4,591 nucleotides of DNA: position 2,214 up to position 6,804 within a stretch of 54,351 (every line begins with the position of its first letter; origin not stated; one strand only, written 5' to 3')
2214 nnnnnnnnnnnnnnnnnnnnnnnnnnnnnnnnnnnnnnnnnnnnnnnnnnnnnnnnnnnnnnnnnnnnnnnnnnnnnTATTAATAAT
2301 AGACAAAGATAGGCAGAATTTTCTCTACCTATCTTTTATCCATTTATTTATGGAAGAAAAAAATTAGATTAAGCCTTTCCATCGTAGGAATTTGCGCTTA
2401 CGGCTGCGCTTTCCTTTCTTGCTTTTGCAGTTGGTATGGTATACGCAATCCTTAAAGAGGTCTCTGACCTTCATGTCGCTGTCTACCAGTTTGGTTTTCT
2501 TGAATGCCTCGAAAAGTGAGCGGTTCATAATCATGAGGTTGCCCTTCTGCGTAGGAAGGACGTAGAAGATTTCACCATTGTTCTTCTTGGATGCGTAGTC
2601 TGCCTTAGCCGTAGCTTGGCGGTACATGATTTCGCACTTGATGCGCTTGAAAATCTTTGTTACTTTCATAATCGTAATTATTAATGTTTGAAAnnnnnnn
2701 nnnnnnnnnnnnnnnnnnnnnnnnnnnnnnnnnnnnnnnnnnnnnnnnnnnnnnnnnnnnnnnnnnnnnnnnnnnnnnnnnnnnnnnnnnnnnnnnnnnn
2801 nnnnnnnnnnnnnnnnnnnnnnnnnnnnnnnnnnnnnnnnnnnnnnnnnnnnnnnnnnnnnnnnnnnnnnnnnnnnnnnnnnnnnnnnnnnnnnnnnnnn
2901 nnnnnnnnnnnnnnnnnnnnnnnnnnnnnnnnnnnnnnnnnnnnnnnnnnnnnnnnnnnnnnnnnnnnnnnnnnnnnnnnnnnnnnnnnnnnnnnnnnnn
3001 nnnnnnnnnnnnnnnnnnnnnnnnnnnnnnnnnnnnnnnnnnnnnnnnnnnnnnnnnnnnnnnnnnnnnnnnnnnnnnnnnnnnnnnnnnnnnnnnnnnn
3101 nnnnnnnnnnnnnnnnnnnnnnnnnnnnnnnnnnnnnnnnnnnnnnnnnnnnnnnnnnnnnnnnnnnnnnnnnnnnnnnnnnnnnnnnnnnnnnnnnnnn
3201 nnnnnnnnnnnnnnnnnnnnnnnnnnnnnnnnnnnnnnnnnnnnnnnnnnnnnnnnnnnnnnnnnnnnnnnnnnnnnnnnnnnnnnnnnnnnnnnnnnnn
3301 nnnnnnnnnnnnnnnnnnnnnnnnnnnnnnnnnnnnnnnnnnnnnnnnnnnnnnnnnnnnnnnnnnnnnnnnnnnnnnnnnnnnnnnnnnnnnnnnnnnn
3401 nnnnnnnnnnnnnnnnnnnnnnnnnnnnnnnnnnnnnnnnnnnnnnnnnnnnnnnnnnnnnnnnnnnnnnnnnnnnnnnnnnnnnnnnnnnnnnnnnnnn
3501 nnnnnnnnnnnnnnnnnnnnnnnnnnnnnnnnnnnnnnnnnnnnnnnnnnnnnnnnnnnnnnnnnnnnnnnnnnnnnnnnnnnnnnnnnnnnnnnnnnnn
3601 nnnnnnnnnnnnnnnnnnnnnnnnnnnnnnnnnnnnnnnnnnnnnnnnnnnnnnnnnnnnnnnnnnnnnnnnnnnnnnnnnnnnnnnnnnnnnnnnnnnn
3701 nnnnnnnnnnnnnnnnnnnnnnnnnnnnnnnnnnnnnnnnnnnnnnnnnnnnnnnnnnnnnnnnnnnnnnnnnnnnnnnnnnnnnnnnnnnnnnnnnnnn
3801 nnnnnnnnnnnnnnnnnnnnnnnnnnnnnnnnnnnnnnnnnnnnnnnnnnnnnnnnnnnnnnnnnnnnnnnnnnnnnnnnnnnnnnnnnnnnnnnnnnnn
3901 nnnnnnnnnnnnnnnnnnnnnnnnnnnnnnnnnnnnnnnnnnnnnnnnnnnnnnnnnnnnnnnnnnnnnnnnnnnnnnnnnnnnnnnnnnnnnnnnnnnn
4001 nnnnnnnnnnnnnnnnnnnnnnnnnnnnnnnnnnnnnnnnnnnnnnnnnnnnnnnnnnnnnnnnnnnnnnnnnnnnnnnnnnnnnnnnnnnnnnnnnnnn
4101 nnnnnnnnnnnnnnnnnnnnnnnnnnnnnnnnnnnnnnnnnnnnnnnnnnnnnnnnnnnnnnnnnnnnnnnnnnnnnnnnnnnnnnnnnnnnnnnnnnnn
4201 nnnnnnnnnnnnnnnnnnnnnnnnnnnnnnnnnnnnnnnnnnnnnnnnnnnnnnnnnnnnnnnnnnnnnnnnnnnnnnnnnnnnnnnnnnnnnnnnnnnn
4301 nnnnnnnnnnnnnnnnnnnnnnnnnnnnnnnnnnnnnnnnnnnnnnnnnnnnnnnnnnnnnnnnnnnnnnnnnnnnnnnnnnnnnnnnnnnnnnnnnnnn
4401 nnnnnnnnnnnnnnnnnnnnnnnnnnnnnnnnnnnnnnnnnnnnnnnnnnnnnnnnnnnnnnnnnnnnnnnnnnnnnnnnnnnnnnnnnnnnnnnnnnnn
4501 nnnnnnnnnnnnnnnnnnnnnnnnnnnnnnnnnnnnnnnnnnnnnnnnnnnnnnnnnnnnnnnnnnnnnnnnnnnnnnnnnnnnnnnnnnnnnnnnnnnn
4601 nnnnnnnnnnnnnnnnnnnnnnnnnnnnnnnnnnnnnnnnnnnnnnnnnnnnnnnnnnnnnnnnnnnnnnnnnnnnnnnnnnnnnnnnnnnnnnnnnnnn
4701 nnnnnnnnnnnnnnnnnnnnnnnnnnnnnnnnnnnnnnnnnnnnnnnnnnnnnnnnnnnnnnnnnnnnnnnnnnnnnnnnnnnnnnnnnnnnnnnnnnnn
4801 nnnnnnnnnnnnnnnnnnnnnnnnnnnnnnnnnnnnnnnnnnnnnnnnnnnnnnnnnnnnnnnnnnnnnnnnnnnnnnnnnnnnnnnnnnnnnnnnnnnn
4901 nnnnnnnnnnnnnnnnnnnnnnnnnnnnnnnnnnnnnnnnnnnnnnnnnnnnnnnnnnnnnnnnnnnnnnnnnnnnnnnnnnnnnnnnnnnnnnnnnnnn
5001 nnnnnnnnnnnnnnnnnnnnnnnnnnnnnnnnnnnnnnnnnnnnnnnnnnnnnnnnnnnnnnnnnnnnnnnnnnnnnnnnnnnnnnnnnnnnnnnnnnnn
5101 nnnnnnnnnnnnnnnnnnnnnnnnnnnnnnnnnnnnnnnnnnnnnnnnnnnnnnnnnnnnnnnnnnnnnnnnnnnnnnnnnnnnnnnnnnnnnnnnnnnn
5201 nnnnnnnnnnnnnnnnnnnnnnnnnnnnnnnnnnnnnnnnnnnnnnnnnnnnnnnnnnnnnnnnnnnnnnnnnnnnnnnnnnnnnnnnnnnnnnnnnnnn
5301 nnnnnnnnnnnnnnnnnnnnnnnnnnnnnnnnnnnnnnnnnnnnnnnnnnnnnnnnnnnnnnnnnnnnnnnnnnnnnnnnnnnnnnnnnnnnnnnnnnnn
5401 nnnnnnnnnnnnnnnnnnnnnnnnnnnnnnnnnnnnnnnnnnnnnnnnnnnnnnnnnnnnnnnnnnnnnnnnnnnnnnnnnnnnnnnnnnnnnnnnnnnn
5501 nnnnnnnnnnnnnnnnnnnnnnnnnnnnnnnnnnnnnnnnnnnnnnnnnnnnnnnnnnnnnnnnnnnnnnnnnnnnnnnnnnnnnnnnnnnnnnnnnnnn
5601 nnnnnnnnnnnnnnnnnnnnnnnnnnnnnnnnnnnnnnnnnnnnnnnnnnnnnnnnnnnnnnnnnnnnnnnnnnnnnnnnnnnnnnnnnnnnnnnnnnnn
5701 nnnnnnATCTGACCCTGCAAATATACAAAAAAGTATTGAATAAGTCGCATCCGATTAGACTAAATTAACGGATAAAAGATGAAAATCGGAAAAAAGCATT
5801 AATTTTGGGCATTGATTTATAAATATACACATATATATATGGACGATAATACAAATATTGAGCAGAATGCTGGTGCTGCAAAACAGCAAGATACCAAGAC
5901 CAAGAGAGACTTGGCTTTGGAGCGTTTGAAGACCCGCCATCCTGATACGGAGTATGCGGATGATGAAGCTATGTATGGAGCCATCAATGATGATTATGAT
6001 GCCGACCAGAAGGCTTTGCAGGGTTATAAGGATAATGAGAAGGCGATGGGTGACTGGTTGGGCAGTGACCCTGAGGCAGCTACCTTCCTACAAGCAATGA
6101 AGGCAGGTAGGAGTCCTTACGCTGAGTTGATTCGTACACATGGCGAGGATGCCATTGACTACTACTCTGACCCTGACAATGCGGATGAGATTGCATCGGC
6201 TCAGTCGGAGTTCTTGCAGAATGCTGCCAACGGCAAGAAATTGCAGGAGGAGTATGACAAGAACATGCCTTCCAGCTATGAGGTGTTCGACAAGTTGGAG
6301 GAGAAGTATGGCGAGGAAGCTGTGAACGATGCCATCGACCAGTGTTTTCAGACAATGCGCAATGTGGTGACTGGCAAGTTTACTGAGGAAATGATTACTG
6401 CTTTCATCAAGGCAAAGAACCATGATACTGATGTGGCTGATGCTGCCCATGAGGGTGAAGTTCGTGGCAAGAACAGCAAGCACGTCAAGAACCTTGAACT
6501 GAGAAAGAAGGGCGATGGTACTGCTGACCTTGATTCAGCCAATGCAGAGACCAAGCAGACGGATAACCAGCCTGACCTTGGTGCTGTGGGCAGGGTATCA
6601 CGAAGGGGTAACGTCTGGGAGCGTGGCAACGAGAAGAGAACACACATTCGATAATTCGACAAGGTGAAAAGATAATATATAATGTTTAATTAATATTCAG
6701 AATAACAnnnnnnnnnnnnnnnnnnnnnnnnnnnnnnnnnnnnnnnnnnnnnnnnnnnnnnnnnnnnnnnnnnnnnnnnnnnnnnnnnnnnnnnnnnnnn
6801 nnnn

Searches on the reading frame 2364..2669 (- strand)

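Call 32: search_protein_families(library=phrogs, max_evalue=0.01, proteins=[window:2364-2669:-])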
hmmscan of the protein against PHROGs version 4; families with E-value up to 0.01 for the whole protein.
window:2364-2669:- (101 aa): 1 family
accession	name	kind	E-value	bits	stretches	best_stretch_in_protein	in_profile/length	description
phrog_22658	-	unknown function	4.5e-13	50.4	1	5-83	2-81/117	-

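Call 33: search_protein_families(library=pfam, max_evalue=0.05, proteins=[window:2364-2669:-])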
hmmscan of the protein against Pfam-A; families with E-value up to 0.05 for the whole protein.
window:2364-2669:- (101 aa): 1 family
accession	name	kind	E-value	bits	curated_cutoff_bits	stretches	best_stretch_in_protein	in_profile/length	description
PF08176.17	SspK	-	0.039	14.7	25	0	18-34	19-35/47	Small acid-soluble spore protein K family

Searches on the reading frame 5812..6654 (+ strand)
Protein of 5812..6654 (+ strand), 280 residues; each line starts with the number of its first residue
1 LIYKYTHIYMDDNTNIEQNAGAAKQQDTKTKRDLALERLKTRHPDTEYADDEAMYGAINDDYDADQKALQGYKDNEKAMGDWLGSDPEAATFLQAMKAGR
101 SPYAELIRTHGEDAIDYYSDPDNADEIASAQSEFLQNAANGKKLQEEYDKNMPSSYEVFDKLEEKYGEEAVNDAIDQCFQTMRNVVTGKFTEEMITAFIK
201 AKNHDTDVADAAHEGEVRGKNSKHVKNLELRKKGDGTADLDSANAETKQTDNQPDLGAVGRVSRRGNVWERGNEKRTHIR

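Call 12: search_protein_families(library=phrogs, proteins=[window:5812-6654:+])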
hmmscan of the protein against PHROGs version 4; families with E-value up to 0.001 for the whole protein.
window:5812-6654:+ (280 aa): 1 family
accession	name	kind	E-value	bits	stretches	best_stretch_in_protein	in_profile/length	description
phrog_22323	-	unknown function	9.1e-69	233.2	1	24-279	3-260/262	-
